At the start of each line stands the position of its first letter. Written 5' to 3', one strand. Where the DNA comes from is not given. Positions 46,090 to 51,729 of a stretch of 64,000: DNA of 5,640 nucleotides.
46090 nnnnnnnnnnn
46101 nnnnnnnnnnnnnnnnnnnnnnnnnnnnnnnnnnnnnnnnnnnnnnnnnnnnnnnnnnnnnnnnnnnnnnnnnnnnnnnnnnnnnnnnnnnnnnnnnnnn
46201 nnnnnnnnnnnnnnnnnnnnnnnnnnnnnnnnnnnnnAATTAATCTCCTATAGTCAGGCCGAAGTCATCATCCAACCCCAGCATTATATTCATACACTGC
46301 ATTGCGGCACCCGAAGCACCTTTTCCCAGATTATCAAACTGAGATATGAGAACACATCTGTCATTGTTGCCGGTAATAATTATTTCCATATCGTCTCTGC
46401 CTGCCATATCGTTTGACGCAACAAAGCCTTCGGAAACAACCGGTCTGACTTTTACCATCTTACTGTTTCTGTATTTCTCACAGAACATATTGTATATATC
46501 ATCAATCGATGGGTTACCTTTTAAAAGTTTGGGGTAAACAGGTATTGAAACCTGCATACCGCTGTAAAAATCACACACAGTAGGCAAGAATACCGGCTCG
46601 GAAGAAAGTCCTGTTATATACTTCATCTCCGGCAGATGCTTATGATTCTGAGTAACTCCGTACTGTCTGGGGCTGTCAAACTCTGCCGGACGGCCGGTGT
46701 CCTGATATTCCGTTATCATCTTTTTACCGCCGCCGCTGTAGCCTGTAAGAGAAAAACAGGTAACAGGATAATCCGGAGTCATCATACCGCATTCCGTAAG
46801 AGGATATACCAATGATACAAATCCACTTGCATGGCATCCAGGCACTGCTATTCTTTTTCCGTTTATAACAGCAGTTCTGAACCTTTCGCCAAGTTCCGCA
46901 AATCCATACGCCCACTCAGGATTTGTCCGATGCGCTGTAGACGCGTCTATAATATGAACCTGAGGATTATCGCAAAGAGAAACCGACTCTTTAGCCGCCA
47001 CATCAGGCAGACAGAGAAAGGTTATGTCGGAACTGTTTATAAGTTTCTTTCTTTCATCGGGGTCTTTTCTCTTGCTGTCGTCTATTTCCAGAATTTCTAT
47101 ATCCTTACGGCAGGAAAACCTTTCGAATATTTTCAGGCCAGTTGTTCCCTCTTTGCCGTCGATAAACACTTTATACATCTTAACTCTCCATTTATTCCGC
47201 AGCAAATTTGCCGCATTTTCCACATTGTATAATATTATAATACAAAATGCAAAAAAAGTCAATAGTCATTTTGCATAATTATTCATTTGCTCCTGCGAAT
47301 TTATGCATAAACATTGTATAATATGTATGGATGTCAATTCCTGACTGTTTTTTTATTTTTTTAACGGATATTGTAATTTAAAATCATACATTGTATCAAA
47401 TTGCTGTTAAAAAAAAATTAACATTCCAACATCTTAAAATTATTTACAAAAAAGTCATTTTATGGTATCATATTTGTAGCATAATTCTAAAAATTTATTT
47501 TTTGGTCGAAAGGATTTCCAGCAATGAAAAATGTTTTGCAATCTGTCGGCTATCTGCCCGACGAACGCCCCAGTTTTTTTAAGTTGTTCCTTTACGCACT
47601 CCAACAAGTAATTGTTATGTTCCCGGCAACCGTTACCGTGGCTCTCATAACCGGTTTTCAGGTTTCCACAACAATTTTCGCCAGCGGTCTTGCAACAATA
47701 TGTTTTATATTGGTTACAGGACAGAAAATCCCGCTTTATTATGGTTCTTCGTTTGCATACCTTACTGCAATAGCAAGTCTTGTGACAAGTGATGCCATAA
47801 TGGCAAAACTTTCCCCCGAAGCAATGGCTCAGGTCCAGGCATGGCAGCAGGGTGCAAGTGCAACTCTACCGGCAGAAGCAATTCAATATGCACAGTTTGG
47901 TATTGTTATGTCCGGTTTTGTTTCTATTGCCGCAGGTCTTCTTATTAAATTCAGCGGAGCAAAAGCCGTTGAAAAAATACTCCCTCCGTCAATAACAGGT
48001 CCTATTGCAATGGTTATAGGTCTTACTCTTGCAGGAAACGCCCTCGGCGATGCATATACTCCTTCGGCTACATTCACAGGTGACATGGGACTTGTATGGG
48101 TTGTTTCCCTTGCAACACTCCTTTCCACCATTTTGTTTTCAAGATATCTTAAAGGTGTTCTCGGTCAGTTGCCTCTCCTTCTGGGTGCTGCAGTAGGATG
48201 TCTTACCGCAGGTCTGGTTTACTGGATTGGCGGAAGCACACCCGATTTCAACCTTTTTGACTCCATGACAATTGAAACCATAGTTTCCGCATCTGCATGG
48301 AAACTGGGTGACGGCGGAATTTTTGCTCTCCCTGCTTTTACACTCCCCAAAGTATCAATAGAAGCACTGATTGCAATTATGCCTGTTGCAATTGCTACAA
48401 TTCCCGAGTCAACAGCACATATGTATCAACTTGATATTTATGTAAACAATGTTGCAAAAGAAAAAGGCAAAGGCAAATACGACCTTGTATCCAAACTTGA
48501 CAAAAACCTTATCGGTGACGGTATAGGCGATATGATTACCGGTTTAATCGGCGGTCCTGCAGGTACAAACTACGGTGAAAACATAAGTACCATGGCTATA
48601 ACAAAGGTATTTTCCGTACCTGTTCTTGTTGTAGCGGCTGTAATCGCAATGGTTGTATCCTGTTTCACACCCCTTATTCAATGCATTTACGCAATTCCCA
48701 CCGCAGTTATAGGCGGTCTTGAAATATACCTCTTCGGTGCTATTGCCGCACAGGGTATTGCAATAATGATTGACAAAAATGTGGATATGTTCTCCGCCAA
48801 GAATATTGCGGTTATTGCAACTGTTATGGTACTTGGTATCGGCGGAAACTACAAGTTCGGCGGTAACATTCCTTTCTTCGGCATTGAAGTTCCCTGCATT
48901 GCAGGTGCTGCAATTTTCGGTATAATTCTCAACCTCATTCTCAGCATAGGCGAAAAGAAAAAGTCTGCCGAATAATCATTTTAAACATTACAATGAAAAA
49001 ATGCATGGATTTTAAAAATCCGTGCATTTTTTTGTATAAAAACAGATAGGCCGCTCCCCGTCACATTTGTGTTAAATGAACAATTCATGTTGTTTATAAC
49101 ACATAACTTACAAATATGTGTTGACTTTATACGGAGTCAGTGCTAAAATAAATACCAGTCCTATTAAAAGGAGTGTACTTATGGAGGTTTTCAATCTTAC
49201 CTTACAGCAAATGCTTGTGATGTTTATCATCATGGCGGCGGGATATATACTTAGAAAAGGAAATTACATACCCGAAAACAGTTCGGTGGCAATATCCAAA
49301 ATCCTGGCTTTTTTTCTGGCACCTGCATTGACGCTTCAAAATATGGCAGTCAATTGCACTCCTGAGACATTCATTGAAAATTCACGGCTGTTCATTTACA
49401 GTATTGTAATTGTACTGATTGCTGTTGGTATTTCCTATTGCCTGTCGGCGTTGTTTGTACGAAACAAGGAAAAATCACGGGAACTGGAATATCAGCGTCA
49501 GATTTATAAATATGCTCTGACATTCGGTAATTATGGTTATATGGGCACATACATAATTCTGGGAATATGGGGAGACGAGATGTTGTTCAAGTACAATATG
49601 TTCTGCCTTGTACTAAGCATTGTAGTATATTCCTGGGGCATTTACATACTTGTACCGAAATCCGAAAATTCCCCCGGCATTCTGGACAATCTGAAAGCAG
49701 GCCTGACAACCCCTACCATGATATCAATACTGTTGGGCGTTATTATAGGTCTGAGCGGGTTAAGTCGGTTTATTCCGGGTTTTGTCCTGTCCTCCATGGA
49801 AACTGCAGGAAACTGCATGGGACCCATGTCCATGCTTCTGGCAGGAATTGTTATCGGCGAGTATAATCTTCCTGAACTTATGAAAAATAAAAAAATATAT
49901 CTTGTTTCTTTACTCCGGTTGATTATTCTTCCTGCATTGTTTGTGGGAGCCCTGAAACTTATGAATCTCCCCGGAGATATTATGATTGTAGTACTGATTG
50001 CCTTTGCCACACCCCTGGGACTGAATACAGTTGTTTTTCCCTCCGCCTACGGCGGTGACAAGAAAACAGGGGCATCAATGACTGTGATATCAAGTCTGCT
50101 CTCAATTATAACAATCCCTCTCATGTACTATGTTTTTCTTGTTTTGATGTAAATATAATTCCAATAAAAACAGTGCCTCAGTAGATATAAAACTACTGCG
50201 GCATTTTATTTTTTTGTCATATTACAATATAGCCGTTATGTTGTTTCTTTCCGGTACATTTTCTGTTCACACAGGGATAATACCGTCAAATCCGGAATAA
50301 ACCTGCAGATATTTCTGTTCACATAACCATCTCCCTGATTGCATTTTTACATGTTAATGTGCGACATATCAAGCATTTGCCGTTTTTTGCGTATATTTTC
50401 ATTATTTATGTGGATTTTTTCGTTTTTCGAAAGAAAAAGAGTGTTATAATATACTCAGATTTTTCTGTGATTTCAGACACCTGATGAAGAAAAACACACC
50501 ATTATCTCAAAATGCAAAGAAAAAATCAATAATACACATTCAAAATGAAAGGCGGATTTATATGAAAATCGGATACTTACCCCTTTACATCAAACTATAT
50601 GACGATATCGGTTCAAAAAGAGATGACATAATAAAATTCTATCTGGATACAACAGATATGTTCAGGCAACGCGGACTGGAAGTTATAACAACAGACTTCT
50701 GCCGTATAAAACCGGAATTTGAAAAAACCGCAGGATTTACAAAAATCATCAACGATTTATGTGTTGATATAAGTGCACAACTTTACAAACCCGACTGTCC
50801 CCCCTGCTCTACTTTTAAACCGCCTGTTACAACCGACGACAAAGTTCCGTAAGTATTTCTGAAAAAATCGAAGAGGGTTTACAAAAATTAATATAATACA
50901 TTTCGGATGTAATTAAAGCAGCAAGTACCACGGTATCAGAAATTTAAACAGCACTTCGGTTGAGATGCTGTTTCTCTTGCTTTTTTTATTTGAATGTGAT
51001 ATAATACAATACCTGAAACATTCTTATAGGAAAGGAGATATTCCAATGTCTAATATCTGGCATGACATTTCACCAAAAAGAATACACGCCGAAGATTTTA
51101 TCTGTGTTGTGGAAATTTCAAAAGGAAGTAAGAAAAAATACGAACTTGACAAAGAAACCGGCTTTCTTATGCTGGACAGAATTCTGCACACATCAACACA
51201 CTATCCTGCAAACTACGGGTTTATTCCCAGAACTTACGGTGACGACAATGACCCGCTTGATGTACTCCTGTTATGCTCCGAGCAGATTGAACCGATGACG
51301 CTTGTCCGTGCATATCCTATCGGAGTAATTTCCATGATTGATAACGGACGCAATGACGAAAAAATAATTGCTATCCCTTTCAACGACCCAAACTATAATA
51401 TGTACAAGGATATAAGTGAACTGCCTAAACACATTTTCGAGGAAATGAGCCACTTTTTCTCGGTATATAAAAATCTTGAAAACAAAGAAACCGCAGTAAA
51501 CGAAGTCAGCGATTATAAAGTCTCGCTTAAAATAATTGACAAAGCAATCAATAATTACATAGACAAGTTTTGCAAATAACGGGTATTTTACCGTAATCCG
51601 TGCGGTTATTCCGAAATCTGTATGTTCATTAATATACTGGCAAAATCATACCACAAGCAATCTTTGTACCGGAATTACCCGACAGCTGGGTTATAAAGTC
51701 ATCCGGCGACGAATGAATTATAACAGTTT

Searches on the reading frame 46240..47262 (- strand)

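Call 12: search_protein_families(library=ncbifam, proteins=[window:46240-47262:-], max_evalue=1e-10)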
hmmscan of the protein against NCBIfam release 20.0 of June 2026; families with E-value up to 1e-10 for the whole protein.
window:46240-47262:- (340 aa): 2 families
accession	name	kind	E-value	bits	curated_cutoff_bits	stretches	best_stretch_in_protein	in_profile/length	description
TIGR01851.1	argC_other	equivalog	5.2e-108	361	229.85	1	30-330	2-310/310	N-acetyl-gamma-glutamyl-phosphate reductase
TIGR01850.1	argC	equivalog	1.5e-39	136.2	233.6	1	67-337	57-339/345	N-acetyl-gamma-glutamyl-phosphate reductase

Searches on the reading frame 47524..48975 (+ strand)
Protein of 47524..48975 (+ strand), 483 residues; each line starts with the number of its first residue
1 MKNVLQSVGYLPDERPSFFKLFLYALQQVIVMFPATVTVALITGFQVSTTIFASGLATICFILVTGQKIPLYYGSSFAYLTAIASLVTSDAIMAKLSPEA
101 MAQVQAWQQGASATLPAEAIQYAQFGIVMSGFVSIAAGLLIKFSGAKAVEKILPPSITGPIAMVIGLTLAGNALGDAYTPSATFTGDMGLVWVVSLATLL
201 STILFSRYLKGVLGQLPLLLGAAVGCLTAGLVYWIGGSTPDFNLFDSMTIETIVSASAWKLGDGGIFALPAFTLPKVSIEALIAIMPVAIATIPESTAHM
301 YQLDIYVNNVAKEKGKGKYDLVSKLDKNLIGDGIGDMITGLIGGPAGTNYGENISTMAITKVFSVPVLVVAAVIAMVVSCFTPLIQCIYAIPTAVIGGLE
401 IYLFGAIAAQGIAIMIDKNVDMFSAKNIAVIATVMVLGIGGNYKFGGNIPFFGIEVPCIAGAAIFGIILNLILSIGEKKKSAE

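Call 12: search_protein_families(library=ncbifam, proteins=[window:47524-48975:+], max_evalue=1e-10)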
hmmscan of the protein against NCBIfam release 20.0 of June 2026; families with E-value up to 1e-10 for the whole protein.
window:47524-48975:+ (483 aa): 4 families
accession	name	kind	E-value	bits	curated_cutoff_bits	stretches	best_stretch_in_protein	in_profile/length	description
TIGR00801.1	ncs2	superfamily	7.1e-67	226.2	291.8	1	15-472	1-415/415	NCS2 family nucleobase:cation symporter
NF007995.0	PRK10720.1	equivalog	1.3e-60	205.5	477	1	117-478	84-411/429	uracil permease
TIGR03616.1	RutG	equivalog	2.5e-51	174.8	758.65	1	11-474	22-426/429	pyrimidine utilization transport protein G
TIGR03173.1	pbuX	subfamily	4.6e-29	101.4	414.15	1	24-473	1-406/407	xanthine permease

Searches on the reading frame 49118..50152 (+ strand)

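Call 45: search_protein_families(library=ncbifam, proteins=[window:49118-50152:+], max_evalue=1e-25)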
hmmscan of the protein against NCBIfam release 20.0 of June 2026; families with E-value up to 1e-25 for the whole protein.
window:49118-50152:+ (344 aa): 0 families

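Call 71: search_protein_families(library=pfam, proteins=[window:49118-50152:+], max_evalue=0.00001)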
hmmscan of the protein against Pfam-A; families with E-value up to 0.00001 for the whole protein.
window:49118-50152:+ (344 aa): 2 families
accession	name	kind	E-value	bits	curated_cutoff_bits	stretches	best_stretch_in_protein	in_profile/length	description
PF03547.23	Mem_trans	-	3.3e-28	98.7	25.7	2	195-337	200-343/343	Membrane transport protein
PF01758.21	SBF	-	1.2e-08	35.4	24.3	1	239-341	8-115/191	Sodium Bile acid symporter family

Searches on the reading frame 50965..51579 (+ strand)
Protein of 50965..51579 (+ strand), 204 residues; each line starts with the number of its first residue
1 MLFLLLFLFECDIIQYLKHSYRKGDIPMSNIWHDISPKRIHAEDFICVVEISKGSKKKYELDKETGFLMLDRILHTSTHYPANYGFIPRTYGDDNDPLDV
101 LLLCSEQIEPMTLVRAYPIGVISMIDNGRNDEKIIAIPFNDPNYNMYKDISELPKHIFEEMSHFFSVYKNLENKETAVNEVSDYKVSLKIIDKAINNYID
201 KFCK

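Call 45: search_protein_families(library=ncbifam, proteins=[window:50965-51579:+], max_evalue=1e-25)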
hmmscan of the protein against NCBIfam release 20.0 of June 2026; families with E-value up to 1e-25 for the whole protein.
window:50965-51579:+ (204 aa): 3 families
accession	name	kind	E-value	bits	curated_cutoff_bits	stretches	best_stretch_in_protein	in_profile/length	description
NF002317.0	PRK01250.1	equivalog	3.6e-44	150.7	200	1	38-198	9-173/176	inorganic diphosphatase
NF001886.0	PRK00642.1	equivalog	1.2e-38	132.8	247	1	30-203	11-206/208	inorganic pyrophosphatase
NF002578.0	PRK02230.1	equivalog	1.6e-37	128.8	246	1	48-194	9-156/185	inorganic pyrophosphatase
